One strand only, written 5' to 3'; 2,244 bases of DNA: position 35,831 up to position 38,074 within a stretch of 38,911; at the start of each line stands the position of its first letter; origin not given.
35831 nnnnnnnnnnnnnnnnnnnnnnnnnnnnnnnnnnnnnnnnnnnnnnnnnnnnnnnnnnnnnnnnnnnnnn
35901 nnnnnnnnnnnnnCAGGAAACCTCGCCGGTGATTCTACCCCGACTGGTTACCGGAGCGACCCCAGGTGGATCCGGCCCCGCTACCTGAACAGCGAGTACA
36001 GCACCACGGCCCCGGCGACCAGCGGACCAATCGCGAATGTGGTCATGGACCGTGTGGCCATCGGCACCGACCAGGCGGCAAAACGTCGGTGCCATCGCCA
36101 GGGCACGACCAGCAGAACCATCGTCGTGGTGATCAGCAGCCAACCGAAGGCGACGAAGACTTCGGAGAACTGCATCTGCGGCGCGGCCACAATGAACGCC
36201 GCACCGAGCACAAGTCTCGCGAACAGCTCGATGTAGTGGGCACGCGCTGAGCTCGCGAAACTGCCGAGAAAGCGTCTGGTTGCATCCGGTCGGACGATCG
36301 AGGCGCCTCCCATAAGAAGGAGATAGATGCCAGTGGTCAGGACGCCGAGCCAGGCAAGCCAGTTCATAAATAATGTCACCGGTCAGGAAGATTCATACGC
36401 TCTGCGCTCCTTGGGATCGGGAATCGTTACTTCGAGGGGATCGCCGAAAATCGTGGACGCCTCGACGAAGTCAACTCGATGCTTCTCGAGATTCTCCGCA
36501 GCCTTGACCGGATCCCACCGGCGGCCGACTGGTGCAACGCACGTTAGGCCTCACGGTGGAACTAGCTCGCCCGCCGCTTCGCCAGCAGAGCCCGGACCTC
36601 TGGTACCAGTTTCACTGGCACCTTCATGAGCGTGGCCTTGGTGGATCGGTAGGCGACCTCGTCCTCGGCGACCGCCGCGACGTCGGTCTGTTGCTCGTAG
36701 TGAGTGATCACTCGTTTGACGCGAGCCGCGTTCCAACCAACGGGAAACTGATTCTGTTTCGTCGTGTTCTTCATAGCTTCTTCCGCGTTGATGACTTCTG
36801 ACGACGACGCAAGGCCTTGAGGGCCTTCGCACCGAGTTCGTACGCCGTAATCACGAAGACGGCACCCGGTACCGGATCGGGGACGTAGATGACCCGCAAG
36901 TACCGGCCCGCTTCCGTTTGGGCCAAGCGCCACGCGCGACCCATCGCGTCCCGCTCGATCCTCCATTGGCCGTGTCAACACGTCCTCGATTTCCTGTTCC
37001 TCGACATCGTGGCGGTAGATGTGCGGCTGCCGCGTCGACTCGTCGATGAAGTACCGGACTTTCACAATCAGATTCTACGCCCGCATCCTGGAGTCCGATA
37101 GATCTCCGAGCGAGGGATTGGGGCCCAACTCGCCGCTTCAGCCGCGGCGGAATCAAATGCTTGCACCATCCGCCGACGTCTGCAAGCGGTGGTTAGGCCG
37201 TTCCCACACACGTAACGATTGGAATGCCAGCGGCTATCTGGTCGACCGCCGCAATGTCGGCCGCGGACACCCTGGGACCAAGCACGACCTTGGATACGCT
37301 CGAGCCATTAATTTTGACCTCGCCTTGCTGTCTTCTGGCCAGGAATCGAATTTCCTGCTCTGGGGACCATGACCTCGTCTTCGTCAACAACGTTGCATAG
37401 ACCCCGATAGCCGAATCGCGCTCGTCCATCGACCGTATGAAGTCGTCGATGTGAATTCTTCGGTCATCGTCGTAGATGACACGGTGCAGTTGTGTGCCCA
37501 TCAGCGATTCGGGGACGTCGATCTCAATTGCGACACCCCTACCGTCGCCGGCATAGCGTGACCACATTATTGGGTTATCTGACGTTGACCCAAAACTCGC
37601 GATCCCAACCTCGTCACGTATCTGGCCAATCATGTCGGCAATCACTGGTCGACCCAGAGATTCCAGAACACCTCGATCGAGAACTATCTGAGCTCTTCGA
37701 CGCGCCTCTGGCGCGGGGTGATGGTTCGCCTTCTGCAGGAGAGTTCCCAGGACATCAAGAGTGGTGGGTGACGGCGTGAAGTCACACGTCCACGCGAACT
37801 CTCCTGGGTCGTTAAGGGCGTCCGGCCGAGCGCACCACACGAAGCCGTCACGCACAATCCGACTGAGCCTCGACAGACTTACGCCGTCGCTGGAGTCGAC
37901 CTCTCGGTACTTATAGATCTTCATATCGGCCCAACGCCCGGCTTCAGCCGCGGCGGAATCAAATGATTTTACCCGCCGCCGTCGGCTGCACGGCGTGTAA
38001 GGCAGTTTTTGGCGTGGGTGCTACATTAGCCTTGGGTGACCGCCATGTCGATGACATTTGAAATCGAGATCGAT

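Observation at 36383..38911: Integron-type cassette array next to the cbb3 operon, with no integrase in view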

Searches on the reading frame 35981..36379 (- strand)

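Call 9: search_protein_families(library=pfam, proteins=[window:35981-36379:-], max_evalue=0.1)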
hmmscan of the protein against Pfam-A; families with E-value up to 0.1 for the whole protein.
window:35981-36379:- (132 aa): 1 family
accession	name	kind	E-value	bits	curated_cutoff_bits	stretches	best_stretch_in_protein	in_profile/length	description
PF07786.18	HGSNAT_cat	-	0.043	13.8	22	1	6-107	38-127/222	Heparan-alpha-glucosaminide N-acetyltransferase, catalytic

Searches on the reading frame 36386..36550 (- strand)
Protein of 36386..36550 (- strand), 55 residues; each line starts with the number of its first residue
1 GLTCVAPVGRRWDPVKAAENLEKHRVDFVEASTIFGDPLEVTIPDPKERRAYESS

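Call 9: search_protein_families(library=pfam, proteins=[window:36386-36550:-], max_evalue=0.1)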
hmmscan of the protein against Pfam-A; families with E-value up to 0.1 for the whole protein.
window:36386-36550:- (55 aa): 1 family
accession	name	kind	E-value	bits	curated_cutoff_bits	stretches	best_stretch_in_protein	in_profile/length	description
PF04365.19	BrnT_toxin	-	1.6e-10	41.6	34.5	1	12-50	1-42/77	Ribonuclease toxin, BrnT, of type II toxin-antitoxin system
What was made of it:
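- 36386..36517 (-): brnT toxin remnant, lacking its first codons and its C-terminal half. It is the terminal relic of the array and abuts the core gene 35981-36379. PF04365 E 1.6e-10, profile 1-42/77 (call 9).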

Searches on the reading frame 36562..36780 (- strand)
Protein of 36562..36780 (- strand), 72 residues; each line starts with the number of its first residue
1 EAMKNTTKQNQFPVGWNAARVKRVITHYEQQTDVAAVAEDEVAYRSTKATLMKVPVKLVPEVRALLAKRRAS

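Call 14: search_protein_families(library=pfam, proteins=[window:36562-36780:-], max_evalue=0.1)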
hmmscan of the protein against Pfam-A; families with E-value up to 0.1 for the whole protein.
window:36562-36780:- (72 aa): 0 families

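Call 36: search_protein_families(library=ncbifam, proteins=[window:36562-36780:-], max_evalue=0.01)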
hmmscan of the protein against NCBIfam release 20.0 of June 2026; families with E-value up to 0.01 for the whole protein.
window:36562-36780:- (72 aa): 0 families

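Call 62: search_protein_families(library=pfam, proteins=[window:36565-36774:-], max_evalue=0.1)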
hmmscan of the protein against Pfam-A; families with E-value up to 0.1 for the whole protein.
seq(70 aa): 0 families

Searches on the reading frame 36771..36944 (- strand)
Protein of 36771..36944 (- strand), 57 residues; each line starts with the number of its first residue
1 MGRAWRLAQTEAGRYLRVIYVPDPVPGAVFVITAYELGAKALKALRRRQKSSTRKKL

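Call 9: search_protein_families(library=pfam, proteins=[window:36771-36944:-], max_evalue=0.1)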
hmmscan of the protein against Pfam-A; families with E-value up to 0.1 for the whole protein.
window:36771-36944:- (57 aa): 1 family
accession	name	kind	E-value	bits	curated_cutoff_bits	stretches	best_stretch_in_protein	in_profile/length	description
PF14076.12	DUF4258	-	0.06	14.1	25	1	7-36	44-71/71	Domain of unknown function (DUF4258)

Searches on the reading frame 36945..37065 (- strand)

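Call 14: search_protein_families(library=pfam, proteins=[window:36945-37065:-], max_evalue=0.1)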
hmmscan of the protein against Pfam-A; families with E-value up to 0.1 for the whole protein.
window:36945-37065:- (40 aa): 1 family
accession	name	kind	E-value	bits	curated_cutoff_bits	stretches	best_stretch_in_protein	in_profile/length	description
PF21213.3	PriA-like_WH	-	0.079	13.4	27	1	12-28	33-49/63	Primosomal protein N'-like, winged helix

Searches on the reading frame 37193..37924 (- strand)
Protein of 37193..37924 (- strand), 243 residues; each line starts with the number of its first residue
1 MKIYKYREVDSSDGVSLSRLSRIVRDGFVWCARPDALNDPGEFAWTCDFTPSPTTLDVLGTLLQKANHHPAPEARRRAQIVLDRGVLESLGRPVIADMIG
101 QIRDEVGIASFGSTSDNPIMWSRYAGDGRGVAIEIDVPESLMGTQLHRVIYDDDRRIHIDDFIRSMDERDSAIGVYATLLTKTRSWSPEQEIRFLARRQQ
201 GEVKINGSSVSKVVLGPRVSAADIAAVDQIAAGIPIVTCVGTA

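Call 9: search_protein_families(library=pfam, proteins=[window:37193-37924:-], max_evalue=0.1)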
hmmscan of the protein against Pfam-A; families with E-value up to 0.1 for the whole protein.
window:37193-37924:- (243 aa): 1 family
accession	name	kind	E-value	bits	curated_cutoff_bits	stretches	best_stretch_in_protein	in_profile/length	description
PF11185.13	DUF2971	-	7e-06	27.7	22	1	120-194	1-89/89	Protein of unknown function (DUF2971)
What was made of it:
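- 37129..37934 (-): Cassette of 806 bp with a single DUF2971 ORF (37193-37924). The start codon lies 4 nt after R' and the stop TAA lies inside R'' of attC site 1. PF11185, 27.7 bits against a cutoff of 22 (call 9).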

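Call 10: find_encoding_contigs(protein=window:37193-37924:-, flank=10000, max_places=10)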
Protein window:37193-37924:- (243 aa): 17 contigs read that carry it; 10 places shown.
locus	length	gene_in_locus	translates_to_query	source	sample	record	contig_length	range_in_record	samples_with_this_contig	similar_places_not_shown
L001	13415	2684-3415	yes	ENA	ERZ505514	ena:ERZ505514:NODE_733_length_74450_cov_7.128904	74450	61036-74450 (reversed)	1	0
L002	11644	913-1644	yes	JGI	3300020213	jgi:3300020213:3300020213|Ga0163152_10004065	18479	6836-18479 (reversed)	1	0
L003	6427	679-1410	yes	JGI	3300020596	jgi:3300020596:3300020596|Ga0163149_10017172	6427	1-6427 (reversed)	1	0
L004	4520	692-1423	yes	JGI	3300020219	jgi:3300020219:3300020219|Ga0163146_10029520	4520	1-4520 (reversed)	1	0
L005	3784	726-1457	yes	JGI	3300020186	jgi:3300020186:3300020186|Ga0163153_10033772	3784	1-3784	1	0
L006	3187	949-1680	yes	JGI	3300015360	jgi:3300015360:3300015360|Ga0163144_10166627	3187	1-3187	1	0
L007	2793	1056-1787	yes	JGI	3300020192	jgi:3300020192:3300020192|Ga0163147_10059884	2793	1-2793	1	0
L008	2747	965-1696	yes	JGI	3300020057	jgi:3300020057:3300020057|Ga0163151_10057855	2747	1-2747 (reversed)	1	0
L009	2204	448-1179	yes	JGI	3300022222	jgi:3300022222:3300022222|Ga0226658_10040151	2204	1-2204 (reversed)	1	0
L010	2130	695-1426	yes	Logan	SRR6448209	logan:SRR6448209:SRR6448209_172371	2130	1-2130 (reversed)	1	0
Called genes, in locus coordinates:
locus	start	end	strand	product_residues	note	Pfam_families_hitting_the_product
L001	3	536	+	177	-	?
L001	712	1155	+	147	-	-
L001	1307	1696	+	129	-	-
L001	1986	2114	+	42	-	-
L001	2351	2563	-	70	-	-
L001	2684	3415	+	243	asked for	PF11185:DUF2971 (faint)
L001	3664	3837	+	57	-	-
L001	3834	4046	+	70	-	-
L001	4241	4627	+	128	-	-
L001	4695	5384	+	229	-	-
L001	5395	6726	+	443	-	PF00115:COX1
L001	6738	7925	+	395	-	PF02433:FixO, PF02167:Cytochrom_C1 (faint), PF00034:Cytochrom_C (weak), PF13442:Cytochrome_CBB3, PF00034:Cytochrom_C, PF13442:Cytochrome_CBB3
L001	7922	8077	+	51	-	-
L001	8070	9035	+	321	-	PF21342:SoxA-TsdA_cyt-c, PF13442:Cytochrome_CBB3 (weak), PF00034:Cytochrom_C (weak)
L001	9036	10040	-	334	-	-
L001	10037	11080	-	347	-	-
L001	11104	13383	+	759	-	PF12733:Cadherin-like (faint), PF08811:DUF1800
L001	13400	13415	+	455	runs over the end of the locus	PF07394:DUF1501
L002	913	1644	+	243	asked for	PF11185:DUF2971 (faint)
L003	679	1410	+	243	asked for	PF11185:DUF2971 (faint)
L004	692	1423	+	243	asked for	PF11185:DUF2971 (faint)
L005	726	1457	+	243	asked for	PF11185:DUF2971 (faint)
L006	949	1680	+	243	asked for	PF11185:DUF2971 (faint)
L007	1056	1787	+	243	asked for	PF11185:DUF2971 (faint)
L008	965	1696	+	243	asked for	PF11185:DUF2971 (faint)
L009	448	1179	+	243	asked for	PF11185:DUF2971 (faint)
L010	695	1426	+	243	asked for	PF11185:DUF2971 (faint)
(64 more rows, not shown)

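Call 14: search_protein_families(library=pfam, proteins=[L001:3-515:-, L001:712-1155:+, L001:1307-1696:+], max_evalue=0.1)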
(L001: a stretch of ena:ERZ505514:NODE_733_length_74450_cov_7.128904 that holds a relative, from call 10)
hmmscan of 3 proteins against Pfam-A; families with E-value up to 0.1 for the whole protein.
L001:3-515:- (171 aa): 1 family
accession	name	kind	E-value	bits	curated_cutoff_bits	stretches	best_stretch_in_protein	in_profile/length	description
PF01797.21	Y1_Tnp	-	1.5e-07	32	23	1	17-75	7-62/121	Transposase IS200 like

L001:712-1155:+ (147 aa): 0 families

L001:1307-1696:+ (129 aa): 0 families

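Call 36: search_protein_families(library=ncbifam, proteins=[L001:3-515:-, window:37193-37924:-, L001:712-1155:+, L001:1307-1696:+], max_evalue=0.01)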
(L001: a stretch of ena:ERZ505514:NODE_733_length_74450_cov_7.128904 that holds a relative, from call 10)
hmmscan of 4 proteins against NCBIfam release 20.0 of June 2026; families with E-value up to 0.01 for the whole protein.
L001:3-515:- (171 aa): 2 families
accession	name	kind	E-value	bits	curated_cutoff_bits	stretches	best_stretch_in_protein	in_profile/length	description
NF047646.1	REP_Tyr_transpos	equivalog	4.7e-07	29.8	80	1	35-75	28-68/146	REP-associated tyrosine transposase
NF033573.1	transpos_IS200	equivalog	0.00023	21.4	55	1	37-77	30-70/126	IS200/IS605 family transposase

window:37193-37924:- (243 aa): 0 families

L001:712-1155:+ (147 aa): 0 families

L001:1307-1696:+ (129 aa): 0 families

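Call 65: find_homologous_proteins(query=L001:712-1152:+, max_evalue=1e-10)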
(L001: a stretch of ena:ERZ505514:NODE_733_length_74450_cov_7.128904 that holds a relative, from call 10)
Query L001:712-1152:+ (147 aa): 18 proteins with E <= 1e-10 among 92 candidates.
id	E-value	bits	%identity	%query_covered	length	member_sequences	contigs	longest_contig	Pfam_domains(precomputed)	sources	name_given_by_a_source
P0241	1.3e-89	316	94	100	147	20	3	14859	-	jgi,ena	-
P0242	1.9e-81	290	86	100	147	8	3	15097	-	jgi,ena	-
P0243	2.8e-78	279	86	96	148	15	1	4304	-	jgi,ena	-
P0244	4.5e-67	243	80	91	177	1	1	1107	-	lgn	-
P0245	6.2e-62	226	70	95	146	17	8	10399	-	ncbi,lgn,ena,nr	ncbi:MAG: hypothetical protein HOP32_09545 [Nitrospira sp.]|nr:hypothetical protein [Nitrospira sp.]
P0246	2.0e-58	215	67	94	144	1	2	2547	-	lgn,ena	-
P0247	4.7e-57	210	65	96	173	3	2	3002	-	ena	-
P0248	3.7e-56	208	66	92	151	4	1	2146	-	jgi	jgi:hypothetical protein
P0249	3.0e-55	205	65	92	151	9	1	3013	-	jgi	jgi:hypothetical protein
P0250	3.4e-53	198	92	65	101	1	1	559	-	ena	-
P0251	9.5e-52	193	64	89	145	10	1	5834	-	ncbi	-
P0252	5.4e-51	191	64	93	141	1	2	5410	-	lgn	-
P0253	7.0e-51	190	62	93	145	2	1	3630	-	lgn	-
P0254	1.3e-42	163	58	94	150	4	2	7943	-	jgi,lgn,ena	-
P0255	2.0e-38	150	54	93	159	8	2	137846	-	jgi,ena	-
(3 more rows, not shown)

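Call 66: find_encoding_contigs(protein=P0241, flank=10000, max_places=5)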
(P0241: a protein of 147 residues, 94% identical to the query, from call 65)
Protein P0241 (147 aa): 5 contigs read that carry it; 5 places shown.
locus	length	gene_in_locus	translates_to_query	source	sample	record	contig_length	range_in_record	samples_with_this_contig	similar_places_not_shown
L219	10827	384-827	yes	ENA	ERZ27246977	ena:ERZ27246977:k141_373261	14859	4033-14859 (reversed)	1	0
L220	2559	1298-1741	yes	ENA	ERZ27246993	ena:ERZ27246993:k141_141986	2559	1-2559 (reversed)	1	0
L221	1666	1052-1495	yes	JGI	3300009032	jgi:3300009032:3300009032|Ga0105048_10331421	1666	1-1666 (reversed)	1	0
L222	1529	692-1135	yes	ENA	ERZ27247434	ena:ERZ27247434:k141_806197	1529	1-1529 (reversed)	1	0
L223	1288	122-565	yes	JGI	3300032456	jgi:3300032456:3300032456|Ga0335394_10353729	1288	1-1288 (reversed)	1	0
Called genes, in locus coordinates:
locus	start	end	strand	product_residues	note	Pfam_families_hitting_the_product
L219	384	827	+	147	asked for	-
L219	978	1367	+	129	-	-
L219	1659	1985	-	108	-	-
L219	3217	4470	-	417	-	PF00135:COesterase, PF20434:BD-FAE, PF07859:Abhydrolase_3, PF00326:Peptidase_S9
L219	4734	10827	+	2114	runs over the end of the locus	PF02333:Phytase, PF17803:Cadherin_4, PF17892:Cadherin_5, PF17963:Big_9, PF13449:Phytase-like, PF17803:Cadherin_4, PF17963:Big_9, PF02872:5_nucleotid_C, +3 more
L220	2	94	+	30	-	?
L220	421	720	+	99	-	-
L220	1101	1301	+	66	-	-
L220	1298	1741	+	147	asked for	-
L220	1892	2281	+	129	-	-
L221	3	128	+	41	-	?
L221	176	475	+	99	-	-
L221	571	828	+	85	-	-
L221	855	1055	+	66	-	-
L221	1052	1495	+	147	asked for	-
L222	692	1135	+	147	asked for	-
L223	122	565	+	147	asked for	-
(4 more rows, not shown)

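Call 67: find_encoding_contigs(protein=P0242, flank=10000, max_places=5)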
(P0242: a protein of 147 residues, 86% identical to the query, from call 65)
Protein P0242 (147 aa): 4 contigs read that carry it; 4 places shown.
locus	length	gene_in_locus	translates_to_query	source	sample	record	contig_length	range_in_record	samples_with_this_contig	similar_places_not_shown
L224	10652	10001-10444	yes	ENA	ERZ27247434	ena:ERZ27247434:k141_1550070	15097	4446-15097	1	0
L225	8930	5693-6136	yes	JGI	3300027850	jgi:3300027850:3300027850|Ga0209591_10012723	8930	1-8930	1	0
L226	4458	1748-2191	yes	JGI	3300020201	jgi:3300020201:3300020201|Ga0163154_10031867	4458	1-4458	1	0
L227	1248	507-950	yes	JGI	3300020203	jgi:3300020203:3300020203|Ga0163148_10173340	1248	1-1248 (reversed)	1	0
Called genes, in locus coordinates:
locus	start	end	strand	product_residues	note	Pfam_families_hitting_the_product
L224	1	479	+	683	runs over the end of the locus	PF26550:Tricorn_2nd (faint), PF07676:PD40 (faint), PF25174:Beta-prop_THOC3 (faint), PF26549:Tricorn_N, PF02129:Peptidase_S15 (faint), PF20434:BD-FAE, PF00326:Peptidase_S9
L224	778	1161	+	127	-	-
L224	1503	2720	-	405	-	PF00072:Response_reg, PF12706:Lactamase_B_2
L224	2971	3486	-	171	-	PF02600:DsbB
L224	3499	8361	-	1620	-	PF21075:GDH_ACT1, PF21073:GDH_HM1, PF21076:GDH_ACT2, PF21079:GDH_HM2 (faint), PF21077:GDH_ACT3, PF21078:GDH_HM3, PF05088:Bac_GDH_CD, PF21074:GDH_C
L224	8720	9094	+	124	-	PF08780:NTase_sub_bind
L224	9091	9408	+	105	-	-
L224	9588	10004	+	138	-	PF12680:SnoaL_2 (weak)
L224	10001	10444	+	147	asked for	-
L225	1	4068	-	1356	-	?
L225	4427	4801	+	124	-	PF08780:NTase_sub_bind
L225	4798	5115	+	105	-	-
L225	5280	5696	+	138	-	PF12680:SnoaL_2 (weak)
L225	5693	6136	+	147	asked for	-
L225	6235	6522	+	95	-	-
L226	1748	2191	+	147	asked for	-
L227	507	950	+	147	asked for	-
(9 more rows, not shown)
